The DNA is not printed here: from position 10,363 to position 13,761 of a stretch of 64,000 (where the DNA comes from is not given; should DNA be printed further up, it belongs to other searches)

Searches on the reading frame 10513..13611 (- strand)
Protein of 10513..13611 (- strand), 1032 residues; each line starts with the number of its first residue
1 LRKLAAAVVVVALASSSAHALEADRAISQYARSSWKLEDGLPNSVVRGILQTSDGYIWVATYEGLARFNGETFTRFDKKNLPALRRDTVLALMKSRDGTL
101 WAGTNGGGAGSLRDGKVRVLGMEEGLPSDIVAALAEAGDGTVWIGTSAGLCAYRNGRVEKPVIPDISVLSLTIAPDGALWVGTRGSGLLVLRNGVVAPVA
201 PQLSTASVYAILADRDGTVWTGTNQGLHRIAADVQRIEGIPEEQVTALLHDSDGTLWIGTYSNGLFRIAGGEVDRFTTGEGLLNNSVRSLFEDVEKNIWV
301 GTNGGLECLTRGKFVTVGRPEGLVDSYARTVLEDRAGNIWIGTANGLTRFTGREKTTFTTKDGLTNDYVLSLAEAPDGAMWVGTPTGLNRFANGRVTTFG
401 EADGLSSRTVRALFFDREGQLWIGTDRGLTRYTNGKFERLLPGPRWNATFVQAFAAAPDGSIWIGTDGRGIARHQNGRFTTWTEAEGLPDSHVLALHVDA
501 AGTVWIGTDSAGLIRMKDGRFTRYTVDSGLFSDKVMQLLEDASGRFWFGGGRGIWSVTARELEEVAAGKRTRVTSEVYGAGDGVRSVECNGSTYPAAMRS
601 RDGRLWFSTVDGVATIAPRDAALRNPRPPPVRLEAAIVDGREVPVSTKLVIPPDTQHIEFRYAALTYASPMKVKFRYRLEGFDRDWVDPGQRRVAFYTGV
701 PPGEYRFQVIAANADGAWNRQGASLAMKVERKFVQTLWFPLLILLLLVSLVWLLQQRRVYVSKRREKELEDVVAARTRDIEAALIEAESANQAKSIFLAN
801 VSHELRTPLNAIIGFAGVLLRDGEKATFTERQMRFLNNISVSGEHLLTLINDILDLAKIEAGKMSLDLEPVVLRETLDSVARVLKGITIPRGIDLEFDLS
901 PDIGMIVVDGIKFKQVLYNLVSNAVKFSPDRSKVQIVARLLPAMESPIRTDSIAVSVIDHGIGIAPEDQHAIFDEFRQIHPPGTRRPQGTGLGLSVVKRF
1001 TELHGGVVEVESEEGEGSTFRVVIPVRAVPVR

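Call 75: search_protein_families(library=pfam, proteins=[window:10513-13611:-], max_evalue=0.00001)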
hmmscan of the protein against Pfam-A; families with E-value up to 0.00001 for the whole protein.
window:10513-13611:- (1032 aa): 5 families
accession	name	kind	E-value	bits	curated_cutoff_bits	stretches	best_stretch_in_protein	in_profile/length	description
PF07494.17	Reg_prop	-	6.4e-68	216.3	20.4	0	239-261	1-23/24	Two component regulator propeller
PF02518.31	HATPase_c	-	2e-26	93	26.4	1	909-1027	2-110/111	Histidine kinase-, DNA gyrase B-, and HSP90-like ATPase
PF00512.31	HisKA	-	1.8e-20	73.2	26.9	1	793-862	1-66/66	His Kinase A (phospho-acceptor) domain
PF07495.19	Y_Y_Y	-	1.7e-15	57.1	26.6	1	667-729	2-64/65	Y_Y_Y domain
PF16819.11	DUF5074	-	1.7e-07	31.1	27.2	0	43-83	181-225/353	Domain of unknown function (DUF5074)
